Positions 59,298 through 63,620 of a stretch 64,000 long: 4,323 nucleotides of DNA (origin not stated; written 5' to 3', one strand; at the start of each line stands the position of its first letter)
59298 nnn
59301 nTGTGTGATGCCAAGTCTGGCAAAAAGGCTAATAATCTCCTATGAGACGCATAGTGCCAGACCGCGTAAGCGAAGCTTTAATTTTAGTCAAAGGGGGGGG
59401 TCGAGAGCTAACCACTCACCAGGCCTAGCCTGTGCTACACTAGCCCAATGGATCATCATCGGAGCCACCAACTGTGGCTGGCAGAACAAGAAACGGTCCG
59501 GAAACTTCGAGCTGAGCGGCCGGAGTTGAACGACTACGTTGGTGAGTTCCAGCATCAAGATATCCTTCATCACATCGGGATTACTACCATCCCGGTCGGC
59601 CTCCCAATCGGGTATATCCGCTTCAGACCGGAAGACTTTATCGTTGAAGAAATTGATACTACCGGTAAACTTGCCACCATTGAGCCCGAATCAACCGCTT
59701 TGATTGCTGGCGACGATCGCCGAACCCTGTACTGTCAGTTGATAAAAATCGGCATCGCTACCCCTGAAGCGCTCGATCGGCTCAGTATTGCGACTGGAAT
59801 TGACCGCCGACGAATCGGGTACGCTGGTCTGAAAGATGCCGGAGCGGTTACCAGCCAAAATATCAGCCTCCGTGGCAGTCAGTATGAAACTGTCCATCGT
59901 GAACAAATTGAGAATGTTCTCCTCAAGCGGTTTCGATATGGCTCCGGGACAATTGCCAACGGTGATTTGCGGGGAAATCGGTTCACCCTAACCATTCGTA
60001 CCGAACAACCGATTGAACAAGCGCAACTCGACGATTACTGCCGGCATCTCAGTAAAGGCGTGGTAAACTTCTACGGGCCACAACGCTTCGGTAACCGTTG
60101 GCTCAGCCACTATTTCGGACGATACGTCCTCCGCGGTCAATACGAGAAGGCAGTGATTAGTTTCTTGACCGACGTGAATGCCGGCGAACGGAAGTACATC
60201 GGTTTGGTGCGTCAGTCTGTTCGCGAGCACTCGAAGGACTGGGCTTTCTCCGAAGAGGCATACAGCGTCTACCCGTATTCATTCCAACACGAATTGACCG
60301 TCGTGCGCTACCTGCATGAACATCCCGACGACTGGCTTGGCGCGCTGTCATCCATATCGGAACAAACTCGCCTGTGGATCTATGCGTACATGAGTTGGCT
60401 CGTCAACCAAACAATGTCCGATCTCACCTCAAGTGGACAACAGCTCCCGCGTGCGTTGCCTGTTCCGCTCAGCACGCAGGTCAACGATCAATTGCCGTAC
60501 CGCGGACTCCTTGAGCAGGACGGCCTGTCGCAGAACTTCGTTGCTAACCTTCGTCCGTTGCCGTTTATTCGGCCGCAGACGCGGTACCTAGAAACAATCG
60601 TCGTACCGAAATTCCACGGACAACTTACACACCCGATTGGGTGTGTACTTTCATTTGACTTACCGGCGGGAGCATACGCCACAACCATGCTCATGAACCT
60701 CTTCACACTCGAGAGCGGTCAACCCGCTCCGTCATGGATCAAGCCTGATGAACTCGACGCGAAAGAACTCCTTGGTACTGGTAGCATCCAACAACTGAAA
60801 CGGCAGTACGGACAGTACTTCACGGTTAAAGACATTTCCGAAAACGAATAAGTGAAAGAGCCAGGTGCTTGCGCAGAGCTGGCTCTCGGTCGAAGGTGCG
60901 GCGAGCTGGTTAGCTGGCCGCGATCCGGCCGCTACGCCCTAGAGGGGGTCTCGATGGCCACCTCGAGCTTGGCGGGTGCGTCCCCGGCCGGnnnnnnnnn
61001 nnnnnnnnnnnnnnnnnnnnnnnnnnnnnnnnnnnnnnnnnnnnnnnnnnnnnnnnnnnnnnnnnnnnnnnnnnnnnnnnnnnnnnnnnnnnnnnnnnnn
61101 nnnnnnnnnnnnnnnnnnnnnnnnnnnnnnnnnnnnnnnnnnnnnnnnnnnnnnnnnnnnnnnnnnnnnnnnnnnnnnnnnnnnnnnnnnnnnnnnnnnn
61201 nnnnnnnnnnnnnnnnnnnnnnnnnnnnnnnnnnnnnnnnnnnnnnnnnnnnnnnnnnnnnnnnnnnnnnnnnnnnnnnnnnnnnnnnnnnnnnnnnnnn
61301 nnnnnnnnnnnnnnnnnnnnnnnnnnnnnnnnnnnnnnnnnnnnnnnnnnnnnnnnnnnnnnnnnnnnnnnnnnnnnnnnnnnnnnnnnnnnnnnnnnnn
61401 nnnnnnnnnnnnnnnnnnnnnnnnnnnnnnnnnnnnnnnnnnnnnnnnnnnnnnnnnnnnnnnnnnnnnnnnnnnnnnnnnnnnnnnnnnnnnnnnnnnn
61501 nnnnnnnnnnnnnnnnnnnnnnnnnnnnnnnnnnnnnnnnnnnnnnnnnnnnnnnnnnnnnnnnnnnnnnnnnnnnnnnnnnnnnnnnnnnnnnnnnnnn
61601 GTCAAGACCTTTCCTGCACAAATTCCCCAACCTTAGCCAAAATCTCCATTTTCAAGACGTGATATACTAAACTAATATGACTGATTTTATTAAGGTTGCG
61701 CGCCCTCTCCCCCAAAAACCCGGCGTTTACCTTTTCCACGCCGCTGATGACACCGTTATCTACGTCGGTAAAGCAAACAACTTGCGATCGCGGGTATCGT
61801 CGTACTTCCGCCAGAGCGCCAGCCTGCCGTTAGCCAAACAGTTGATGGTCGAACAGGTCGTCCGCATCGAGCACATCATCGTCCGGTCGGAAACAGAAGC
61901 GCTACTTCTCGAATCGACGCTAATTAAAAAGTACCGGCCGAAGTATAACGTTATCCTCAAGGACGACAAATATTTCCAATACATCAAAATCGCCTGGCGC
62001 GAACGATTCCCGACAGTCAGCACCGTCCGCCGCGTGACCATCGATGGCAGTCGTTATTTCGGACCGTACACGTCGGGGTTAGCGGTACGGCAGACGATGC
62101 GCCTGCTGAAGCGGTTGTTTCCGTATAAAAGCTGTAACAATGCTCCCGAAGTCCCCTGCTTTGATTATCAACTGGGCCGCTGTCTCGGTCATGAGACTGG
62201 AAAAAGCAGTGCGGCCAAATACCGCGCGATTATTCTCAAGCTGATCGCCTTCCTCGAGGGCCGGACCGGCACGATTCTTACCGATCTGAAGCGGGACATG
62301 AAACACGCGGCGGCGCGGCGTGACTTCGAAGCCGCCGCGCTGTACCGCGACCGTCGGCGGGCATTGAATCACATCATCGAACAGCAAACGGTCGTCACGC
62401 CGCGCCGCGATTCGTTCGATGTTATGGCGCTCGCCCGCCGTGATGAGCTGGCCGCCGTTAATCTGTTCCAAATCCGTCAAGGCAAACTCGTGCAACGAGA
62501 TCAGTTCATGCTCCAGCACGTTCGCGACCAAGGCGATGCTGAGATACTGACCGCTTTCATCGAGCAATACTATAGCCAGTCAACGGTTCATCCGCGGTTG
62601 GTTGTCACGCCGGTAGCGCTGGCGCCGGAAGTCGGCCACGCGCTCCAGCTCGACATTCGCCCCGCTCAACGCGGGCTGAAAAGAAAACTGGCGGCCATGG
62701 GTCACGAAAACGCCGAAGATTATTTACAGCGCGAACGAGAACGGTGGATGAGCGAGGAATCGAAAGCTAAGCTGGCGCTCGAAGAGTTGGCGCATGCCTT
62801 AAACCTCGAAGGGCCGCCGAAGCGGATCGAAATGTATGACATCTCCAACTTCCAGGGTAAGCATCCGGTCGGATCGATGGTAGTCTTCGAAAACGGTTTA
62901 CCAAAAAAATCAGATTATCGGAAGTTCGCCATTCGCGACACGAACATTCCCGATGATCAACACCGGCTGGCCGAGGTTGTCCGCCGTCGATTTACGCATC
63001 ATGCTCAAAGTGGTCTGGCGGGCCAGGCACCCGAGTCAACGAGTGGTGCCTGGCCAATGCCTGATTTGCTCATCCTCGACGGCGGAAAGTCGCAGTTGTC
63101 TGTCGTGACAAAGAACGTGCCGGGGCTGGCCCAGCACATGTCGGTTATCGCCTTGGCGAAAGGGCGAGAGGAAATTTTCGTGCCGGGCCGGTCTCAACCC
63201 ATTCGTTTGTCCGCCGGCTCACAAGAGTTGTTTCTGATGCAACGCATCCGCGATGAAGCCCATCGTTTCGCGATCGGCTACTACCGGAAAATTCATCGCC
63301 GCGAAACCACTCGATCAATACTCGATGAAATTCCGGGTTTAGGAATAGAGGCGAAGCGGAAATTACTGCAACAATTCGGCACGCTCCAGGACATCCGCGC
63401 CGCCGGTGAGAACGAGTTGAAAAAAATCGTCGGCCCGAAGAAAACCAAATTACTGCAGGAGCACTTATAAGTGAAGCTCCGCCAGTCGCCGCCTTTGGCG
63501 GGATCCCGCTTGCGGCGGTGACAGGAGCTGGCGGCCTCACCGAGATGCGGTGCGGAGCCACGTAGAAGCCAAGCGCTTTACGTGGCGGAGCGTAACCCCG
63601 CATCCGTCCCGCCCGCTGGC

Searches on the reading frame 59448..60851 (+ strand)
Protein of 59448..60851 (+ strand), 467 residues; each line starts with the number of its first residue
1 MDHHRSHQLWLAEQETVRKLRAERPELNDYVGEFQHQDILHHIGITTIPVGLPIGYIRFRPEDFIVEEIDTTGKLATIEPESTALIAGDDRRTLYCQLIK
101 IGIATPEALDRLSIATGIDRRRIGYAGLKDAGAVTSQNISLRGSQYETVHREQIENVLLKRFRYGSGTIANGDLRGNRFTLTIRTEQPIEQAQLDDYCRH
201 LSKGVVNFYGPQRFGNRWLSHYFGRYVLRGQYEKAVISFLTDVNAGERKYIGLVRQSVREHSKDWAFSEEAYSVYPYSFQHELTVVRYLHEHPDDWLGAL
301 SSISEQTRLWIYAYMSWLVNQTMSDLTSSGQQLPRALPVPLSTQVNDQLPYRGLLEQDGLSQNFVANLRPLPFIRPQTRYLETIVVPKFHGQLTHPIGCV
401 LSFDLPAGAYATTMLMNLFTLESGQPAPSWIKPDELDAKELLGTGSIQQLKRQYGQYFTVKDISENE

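Call 54: search_protein_families(library=pfam, proteins=[window:59448-60851:+], max_evalue=0.00001)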
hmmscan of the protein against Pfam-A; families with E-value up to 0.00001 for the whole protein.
window:59448-60851:+ (467 aa): 1 family
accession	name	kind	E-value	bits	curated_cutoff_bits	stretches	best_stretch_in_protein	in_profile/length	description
PF01142.23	TruD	-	1.6e-59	202.3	27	1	55-337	16-291/412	tRNA pseudouridine synthase D (TruD)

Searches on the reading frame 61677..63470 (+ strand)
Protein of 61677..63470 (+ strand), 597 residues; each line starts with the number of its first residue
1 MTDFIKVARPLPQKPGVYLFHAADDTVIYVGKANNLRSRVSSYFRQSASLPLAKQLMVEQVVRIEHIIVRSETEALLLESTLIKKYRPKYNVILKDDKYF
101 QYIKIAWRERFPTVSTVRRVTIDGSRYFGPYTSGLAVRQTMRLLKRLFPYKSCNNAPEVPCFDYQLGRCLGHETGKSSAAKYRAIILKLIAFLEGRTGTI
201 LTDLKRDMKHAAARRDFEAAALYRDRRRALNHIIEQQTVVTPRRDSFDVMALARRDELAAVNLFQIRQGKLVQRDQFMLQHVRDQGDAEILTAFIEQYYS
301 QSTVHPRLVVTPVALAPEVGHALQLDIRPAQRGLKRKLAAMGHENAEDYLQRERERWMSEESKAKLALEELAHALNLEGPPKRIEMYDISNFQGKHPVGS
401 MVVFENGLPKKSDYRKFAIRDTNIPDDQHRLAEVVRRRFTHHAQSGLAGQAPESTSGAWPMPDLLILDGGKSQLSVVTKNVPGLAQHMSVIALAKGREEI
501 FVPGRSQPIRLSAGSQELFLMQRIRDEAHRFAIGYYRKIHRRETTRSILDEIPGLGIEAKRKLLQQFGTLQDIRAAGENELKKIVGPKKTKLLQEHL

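Call 54: search_protein_families(library=pfam, proteins=[window:61677-63470:+], max_evalue=0.00001)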
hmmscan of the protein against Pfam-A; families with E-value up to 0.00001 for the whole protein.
window:61677-63470:+ (597 aa): 3 families
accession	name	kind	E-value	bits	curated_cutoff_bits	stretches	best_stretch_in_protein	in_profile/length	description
PF08459.17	UvrC_RNaseH_dom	-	2.1e-49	167.9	22.3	1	373-533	2-159/159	UvrC RNAse H endonuclease domain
PF22920.2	UvrC_RNaseH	-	3.4e-22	79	24.3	1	247-352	2-115/116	UvrC Ribonuclease H-like domain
PF01541.30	GIY-YIG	-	6.3e-10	39.7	22.6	1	15-91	2-78/78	GIY-YIG catalytic domain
